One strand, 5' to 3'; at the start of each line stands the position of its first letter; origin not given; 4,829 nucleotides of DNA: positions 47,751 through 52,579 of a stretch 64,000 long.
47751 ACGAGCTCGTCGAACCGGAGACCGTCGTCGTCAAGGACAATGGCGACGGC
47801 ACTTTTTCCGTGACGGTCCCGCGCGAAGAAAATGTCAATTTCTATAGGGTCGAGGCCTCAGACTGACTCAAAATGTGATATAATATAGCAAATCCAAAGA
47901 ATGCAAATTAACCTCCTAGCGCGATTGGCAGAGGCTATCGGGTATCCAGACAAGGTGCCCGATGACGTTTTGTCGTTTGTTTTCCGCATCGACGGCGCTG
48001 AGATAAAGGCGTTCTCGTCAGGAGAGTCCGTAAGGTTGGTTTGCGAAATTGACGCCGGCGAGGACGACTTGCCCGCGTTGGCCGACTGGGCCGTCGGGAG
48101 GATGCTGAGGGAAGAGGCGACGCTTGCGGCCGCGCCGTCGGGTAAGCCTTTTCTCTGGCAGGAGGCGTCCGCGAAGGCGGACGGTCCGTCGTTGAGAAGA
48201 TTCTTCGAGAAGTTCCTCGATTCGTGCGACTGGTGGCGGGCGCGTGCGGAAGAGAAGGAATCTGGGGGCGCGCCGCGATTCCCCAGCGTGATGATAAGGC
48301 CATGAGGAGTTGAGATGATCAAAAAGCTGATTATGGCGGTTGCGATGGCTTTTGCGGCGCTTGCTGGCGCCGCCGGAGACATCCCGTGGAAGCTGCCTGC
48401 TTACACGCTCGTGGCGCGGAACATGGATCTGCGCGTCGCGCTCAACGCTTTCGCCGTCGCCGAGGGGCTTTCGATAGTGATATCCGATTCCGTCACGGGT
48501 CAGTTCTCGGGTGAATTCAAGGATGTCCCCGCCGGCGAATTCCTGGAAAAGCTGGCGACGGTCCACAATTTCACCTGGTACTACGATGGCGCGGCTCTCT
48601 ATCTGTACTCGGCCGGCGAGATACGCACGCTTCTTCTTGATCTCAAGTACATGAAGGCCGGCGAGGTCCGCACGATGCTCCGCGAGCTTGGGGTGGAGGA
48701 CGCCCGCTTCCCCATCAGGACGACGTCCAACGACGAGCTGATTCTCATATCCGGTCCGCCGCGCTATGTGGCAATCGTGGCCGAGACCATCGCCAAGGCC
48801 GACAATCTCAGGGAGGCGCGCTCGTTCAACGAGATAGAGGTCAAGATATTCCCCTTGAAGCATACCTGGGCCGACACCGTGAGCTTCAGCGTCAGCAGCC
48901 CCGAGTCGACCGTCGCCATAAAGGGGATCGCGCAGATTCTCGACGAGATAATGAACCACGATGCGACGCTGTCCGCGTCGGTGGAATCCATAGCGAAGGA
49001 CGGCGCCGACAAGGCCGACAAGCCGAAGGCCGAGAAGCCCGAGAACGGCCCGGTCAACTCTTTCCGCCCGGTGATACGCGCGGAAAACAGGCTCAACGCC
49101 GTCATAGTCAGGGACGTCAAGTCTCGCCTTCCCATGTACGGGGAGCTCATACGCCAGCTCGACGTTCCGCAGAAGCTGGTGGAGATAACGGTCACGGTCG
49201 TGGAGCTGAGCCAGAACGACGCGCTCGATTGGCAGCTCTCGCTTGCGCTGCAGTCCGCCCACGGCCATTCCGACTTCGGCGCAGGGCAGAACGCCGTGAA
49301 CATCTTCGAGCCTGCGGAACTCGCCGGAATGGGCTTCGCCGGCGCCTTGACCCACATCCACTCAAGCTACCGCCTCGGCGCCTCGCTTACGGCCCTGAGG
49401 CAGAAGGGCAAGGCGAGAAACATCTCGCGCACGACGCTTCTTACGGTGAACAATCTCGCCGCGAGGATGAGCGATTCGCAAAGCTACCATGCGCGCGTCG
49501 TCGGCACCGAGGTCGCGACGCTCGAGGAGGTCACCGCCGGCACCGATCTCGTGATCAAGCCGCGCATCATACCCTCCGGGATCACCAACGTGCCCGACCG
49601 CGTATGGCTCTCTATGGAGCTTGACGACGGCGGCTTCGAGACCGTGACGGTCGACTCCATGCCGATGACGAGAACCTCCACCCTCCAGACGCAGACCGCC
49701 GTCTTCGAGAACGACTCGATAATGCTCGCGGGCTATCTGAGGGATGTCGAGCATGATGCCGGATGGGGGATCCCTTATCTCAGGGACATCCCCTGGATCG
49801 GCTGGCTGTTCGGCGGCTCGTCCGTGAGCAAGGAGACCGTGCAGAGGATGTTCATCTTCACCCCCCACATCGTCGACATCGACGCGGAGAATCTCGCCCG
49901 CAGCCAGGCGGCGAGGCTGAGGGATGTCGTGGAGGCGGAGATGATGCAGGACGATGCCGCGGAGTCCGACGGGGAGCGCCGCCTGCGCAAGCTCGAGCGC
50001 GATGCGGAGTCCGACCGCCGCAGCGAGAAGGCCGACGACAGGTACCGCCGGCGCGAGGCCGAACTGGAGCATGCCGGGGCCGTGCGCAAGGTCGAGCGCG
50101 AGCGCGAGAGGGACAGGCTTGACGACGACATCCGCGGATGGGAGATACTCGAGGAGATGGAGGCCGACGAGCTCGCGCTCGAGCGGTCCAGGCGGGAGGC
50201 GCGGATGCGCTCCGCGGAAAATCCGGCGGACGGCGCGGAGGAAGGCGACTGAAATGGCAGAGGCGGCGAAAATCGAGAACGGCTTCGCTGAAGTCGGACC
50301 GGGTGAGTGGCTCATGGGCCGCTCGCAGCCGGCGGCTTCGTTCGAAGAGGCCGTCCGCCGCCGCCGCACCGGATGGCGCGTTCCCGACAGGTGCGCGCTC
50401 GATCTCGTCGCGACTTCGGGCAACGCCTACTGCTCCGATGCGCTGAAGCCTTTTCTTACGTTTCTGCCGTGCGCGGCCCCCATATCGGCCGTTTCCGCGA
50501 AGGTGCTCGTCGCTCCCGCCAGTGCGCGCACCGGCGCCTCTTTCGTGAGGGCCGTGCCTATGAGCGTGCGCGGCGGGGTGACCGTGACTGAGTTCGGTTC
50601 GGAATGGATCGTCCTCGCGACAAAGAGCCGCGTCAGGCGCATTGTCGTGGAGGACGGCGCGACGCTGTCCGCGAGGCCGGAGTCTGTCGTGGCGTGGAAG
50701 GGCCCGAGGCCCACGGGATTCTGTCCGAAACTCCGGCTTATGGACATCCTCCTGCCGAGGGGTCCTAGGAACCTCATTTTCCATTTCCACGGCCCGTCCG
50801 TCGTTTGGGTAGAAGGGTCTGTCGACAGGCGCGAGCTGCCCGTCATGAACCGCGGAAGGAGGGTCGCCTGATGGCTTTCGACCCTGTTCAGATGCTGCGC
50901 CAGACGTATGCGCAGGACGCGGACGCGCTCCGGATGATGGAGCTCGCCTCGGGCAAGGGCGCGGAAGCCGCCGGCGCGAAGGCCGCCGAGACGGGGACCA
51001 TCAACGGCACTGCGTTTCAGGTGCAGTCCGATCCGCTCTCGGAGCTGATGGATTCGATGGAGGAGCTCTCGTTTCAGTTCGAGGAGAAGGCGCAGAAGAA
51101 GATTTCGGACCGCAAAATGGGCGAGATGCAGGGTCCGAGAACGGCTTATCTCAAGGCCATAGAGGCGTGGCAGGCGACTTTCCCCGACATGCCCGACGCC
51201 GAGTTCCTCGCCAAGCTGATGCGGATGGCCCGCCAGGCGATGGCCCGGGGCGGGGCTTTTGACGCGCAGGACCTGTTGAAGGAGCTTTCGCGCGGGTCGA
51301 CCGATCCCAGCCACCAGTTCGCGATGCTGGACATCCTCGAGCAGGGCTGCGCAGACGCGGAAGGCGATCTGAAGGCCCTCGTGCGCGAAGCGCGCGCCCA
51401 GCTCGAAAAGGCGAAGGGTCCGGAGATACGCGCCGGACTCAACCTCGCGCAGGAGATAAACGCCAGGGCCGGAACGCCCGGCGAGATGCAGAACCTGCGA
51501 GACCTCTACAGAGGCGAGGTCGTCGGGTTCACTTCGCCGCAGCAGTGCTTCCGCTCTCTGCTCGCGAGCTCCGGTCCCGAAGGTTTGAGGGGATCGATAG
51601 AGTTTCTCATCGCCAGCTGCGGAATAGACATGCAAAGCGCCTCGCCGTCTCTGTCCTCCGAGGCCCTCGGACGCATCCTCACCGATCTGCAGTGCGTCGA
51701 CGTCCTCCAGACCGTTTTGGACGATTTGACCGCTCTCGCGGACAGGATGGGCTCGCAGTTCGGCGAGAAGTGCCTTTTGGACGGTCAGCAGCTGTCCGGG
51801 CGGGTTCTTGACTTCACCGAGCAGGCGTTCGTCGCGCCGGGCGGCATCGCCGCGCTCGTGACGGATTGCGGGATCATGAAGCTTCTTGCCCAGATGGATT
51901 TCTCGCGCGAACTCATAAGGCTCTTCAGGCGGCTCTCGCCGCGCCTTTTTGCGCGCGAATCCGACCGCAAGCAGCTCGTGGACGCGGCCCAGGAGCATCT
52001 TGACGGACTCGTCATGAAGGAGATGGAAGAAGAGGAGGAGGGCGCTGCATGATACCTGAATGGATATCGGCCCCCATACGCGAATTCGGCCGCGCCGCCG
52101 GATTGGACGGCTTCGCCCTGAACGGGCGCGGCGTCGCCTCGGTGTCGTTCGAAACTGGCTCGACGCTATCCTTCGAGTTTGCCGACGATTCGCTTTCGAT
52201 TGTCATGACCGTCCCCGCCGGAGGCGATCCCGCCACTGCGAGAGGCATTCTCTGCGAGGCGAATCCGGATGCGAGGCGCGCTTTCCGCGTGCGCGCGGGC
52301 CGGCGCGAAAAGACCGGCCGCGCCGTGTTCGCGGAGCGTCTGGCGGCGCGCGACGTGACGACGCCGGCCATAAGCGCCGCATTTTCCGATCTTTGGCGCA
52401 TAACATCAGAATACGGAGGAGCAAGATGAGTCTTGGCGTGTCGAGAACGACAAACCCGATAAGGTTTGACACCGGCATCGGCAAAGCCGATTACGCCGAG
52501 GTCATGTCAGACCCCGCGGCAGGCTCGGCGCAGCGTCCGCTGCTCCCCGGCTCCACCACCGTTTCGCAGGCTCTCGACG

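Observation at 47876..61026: Complete-looking Ysc-type injectisome operon in what appears to be a non-proteobacterial (PVC-like) background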

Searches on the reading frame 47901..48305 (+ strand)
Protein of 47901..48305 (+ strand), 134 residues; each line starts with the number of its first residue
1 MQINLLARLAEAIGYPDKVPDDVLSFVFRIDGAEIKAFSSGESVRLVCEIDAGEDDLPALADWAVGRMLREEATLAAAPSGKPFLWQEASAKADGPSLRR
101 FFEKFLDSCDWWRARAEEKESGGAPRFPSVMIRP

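Call 4: search_protein_families(library=pfam, max_evalue=0.01, proteins=[window:47901-48305:+])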
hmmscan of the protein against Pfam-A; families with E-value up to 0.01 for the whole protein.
window:47901-48305:+ (134 aa): 0 families

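Call 9: search_protein_families(library=ncbifam, max_evalue=0.1, proteins=[window:47901-48305:+])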
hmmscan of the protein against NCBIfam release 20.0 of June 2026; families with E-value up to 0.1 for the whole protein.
window:47901-48305:+ (134 aa): 0 families

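Call 48: search_solved_structures(query=A2, max_evalue=10, show_alignments=2)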
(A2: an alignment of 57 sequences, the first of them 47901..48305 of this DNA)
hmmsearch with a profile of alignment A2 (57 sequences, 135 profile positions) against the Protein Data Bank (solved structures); distinct sequences matched with E-value up to 10: 3.
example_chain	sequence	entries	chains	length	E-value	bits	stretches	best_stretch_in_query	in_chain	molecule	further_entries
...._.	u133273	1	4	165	0.97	12.5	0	71-105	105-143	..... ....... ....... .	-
3fm5_A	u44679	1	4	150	1.7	11.7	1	12-85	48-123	Transcriptional regulator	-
4zv6_A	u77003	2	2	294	9.2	9.3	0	46-74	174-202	AlphaRep-7 | alpha-Rep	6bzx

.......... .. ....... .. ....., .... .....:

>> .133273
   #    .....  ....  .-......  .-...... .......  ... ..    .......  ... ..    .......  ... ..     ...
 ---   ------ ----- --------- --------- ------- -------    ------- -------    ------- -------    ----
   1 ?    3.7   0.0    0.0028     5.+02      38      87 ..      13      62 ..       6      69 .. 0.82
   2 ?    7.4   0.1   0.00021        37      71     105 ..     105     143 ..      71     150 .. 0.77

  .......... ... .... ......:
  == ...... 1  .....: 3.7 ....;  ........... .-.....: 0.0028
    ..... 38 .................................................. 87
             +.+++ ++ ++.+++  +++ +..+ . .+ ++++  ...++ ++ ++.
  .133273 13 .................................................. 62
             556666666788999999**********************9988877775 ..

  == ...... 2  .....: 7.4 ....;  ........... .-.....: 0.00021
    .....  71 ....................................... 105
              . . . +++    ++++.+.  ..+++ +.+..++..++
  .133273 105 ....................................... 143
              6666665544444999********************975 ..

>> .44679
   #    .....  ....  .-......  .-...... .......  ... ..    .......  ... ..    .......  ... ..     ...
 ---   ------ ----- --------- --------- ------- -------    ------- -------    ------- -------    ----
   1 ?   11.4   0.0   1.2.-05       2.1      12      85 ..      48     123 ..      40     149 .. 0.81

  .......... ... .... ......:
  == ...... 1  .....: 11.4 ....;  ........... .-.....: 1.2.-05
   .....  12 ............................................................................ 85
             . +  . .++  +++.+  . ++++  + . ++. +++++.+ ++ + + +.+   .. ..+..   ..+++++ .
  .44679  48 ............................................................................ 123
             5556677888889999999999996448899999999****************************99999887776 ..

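Call 70: search_protein_families(library=pfam, alignment_id=A2, max_evalue=0.1)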
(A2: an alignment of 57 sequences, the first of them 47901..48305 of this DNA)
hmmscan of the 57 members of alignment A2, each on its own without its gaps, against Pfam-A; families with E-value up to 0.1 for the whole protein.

A. member 1, window:47901-48305:+ (134 aa): 1 family
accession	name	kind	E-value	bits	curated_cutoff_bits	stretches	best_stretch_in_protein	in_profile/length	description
PF05932.18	CesT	-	0.015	15.8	22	1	5-113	2-119/119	Tir chaperone protein (CesT) family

B. families by the number of members that match (of 57 scanned): 8 families
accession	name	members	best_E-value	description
PF05932.18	CesT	28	9.1e-08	Tir chaperone protein (CesT) family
PF03927.19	NapD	2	0.096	NapD protein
PF24473.1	CON_HrpB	1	0.0085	ATP-dependent RNA helicase HrpB, connector region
PF14433.11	SUKH-3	1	0.013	SUKH-3 immunity protein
PF25583.1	WCX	1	0.014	WCX domain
PF20005.5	fvmX7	1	0.044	FtsH ternary system domain X7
PF21666.2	DUF4246_N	1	0.096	Domain of unknown function DUF4246, N-terminal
PF09264.17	Sial-lect-inser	1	0.099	Vibrio cholerae sialidase, lectin insertion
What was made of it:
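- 47901..48305 (+): Class I (CesT-family) T3SS chaperone in the YscB position. 28 of 57 orthologues hit PF05932, best 9e-8 (call 70).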

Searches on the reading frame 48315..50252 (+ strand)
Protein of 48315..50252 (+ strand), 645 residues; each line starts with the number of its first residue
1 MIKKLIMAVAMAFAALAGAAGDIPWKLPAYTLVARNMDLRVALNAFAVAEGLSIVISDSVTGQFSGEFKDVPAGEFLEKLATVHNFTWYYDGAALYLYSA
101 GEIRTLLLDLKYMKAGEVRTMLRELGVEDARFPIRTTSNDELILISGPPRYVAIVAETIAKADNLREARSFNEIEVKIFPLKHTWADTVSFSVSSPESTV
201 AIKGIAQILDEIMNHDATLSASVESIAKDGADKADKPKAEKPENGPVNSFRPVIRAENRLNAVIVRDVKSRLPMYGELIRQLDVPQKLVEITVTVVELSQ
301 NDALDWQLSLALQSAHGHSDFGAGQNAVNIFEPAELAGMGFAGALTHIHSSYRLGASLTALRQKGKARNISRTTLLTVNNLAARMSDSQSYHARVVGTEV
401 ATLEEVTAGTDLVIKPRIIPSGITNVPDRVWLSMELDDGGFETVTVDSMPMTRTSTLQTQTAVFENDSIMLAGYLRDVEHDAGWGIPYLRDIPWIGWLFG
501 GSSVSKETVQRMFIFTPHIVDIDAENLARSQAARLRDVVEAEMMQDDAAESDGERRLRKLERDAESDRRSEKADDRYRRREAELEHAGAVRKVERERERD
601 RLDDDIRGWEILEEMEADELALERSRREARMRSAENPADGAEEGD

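Call 4: search_protein_families(library=pfam, max_evalue=0.01, proteins=[window:48315-50252:+])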
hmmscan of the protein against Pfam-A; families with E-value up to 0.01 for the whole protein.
window:48315-50252:+ (645 aa): 3 families
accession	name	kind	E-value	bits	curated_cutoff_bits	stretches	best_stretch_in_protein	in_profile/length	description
PF00263.26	Secretin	-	4.3e-25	88.7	27.5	1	360-521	1-169/169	Bacterial type II and III secretion system protein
PF03958.22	Secretin_N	-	8.2e-19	68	28.2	2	176-287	1-68/69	Bacterial type II/III secretion system short domain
PF21304.2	T3S_SPI-1_N0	-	5.5e-06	27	27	1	33-98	2-68/69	SPI-1 type 3 secretion system secretin, N0 domain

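Call 9: search_protein_families(library=ncbifam, max_evalue=0.1, proteins=[window:48315-50252:+])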
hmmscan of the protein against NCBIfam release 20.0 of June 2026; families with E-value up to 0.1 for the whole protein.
window:48315-50252:+ (645 aa): 8 families
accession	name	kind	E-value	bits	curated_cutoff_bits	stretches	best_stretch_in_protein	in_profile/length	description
TIGR02516.1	type_III_yscC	equivalog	3.1e-102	342.5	238.45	1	30-521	2-462/463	type III secretion system outer membrane ring subunit SctC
NF011873.0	PRK15346.1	equivalog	3.8e-69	233.7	524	1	5-518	7-492/499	EscC/YscC/HrcC family type III secretion system outer membrane ring protein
TIGR02517.1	type_II_gspD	equivalog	6.9e-31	107.4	351.35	1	205-523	249-593/600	type II secretion system secretin GspD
TIGR02515.1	IV_pilus_PilQ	subfamily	6.6e-29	101.1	284.35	2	227-520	128-427/428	type IV pilus secretin PilQ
NF010083.0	PRK13568.1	equivalog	3.7e-14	52.3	554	1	225-520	125-417/419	DNA uptake porin HofQ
TIGR02519.1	pilus_MshL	equivalog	2.4e-10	39.9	250.2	2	448-520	218-290/290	pilus (MSHA type) biogenesis protein MshL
NF007851.2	PRK10560.1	exception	2.2e-09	36.6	598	1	218-522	114-411/412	DNA uptake porin HofQ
NF042912.1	Amuc_1098_fam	equivalog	5e-06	24.8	750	1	448-522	724-798/805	Amuc_1098 family type IV pilus outer membrane protein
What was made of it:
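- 48315..50252 (+): sctC, outer-membrane secretin. Pfam Secretin, Secretin_N and T3S N0 domains (calls 4, 9).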

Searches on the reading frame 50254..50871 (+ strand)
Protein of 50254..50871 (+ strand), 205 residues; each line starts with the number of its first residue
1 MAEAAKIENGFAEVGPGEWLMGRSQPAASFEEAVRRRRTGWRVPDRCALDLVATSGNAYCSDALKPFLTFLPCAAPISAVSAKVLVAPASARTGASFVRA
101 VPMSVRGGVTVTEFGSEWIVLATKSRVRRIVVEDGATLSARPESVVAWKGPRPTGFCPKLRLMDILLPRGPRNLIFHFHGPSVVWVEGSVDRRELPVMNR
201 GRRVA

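Call 4: search_protein_families(library=pfam, max_evalue=0.01, proteins=[window:50254-50871:+])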
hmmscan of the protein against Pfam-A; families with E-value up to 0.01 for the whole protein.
window:50254-50871:+ (205 aa): 0 families

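Call 9: search_protein_families(library=ncbifam, max_evalue=0.1, proteins=[window:50254-50871:+])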
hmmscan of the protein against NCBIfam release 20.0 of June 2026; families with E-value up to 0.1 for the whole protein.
window:50254-50871:+ (205 aa): 0 families

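Call 52: search_protein_families(library=pfam, alignment_id=A4, max_evalue=0.1)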
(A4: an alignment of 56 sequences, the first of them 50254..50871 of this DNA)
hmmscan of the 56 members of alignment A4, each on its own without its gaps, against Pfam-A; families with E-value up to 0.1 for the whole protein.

A. member 1, window:50254-50871:+ (205 aa): 1 family
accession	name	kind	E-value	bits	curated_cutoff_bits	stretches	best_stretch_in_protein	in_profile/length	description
PF03214.19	RGP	-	0.092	12.3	23.8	1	92-125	137-170/342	Reversibly glycosylated polypeptide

B. families by the number of members that match (of 56 scanned): 6 families
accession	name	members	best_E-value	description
PF01987.23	AIM24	40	2.1e-05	Mitochondrial biogenesis AIM24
PF21274.3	Rng_hyd_C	12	0.0018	Aromatic-ring hydroxylase, C-terminal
PF10379.14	nec1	1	0.0037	Virulence protein nec1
PF10387.14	DUF2442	1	0.058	Protein of unknown function (DUF2442)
PF08799.17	PRP4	1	0.072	pre-mRNA processing factor 4 (PRP4) like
PF03214.19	RGP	1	0.092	Reversibly glycosylated polypeptide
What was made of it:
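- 50254..50871 (+): Conserved 205-aa AIM24-like protein with no signal peptide and unknown role; not part of described Ysc systems. No hit for the window copy, but 40 of 56 orthologues hit PF01987 AIM24, best 2e-5 (call 52).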

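Call 90: predict_structure(protein=window:50254-50871:+)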
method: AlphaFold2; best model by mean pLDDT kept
length: 205 residues; sequences in the alignment: 1
mean_pLDDT: 35.6   pTM: 0.29
mean pLDDT of the five models: 35.6, 31.8, 30.4, 30.3, 25.6
residues with pLDDT >= 90: 0; 70-90: 0; 50-70: 26; < 50: 179
segments of 3 or more residues with pLDDT < 50: 1-4, 21-28, 30-109, 112-114, 124-175, 179-205
pLDDT, mean of each block of 10 residues (from residue 1): 50 58 41 37 26 26 31 25 25 26 39 50 46 38 27 26 34 45 41 29 24
secondary structure, 60 per line:
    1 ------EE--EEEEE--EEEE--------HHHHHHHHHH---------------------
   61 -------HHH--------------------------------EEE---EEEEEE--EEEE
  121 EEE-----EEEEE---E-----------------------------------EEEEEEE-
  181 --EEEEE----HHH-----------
elements in order: E11-15 E18-21 H30-39 E103-105 E109-114 E117-123 E129-133 E173-179 E183-187
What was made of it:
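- Tried and rejected: The single-sequence model of the AIM24-like protein failed, with pLDDT 36 (call 90).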

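Call 101: search_solved_structures(query=A4, max_evalue=1, show_alignments=1)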
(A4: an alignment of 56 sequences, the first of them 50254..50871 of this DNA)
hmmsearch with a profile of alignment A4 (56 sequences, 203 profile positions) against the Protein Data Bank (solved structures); distinct sequences matched with E-value up to 1: 4.
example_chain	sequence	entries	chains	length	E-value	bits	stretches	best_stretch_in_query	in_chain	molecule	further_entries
2dvk_A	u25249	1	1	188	0.016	17.8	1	119-200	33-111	UPF0130 protein APE0816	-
6iy4_I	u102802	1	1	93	0.3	13.6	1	119-159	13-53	LupI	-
6ixx_I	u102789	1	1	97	0.3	13.6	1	119-159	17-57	LupI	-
7e3v_A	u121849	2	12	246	0.67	12.4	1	166-192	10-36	UPF0173 metal-dependent hydrolase C7P97_11315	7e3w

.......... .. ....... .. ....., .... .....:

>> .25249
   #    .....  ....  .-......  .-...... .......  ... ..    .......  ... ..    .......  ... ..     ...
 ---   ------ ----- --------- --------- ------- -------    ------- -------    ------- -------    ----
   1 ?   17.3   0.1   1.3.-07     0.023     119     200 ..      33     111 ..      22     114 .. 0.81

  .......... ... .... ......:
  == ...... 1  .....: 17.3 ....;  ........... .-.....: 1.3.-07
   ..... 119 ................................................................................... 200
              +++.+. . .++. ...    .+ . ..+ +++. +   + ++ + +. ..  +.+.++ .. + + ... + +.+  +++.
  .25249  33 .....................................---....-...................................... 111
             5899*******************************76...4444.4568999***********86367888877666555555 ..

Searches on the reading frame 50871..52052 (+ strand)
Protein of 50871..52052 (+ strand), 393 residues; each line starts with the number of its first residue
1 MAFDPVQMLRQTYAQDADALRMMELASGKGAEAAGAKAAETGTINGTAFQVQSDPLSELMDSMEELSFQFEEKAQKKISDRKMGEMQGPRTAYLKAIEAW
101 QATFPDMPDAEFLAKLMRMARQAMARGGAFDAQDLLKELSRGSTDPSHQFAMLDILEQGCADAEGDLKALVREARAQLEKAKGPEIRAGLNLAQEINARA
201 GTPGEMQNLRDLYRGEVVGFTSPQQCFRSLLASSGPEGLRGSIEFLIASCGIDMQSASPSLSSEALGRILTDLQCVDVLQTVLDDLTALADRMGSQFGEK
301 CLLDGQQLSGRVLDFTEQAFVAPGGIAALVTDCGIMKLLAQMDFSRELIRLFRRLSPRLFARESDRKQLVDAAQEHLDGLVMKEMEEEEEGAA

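Call 4: search_protein_families(library=pfam, max_evalue=0.01, proteins=[window:50871-52052:+])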
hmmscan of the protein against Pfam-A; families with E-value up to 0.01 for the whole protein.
window:50871-52052:+ (393 aa): 2 families
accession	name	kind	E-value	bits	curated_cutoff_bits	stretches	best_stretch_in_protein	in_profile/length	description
PF07201.16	HrpJ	-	2.2e-18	67.6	25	1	69-233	4-165/166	HrpJ-like domain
PF09059.15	TyeA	-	1.4e-11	44.7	21.1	1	306-385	1-80/81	TyeA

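Call 9: search_protein_families(library=ncbifam, max_evalue=0.1, proteins=[window:50871-52052:+])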
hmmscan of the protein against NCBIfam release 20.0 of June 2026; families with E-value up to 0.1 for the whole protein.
window:50871-52052:+ (393 aa): 2 families
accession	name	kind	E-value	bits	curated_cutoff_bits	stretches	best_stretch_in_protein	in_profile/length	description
TIGR02568.1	LcrE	equivalog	5e-32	111.5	89.5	1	46-293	2-241/241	type III secretion system gatekeeper subunit SctW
TIGR02511.1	type_III_tyeA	equivalog_domain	2.7e-08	34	25.9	1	304-381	2-79/82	TyeA family type III secretion system gatekeeper subunit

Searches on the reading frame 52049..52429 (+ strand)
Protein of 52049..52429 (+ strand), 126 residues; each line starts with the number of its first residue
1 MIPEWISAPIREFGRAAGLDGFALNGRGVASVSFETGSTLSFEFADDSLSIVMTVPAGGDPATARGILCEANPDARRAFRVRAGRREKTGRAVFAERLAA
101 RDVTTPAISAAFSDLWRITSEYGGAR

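Call 4: search_protein_families(library=pfam, max_evalue=0.01, proteins=[window:52049-52429:+])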
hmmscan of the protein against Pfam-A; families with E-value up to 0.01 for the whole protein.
window:52049-52429:+ (126 aa): 2 families
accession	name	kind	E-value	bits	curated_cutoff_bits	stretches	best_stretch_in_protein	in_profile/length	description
PF21665.2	Type_III_SycN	-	1e-06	29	27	1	5-121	1-117/119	Type III secretory system chaperone SycN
PF05932.18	CesT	-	2.2e-06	28.2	22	1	10-113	3-109/119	Tir chaperone protein (CesT) family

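Call 9: search_protein_families(library=ncbifam, max_evalue=0.1, proteins=[window:52049-52429:+])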
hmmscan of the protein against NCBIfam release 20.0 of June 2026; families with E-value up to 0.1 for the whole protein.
window:52049-52429:+ (126 aa): 1 family
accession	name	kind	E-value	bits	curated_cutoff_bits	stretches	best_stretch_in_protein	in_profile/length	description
TIGR02503.1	type_III_SycN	equivalog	1.7e-10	40.8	84.55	1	8-121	3-117/120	type III secretion chaperone SycN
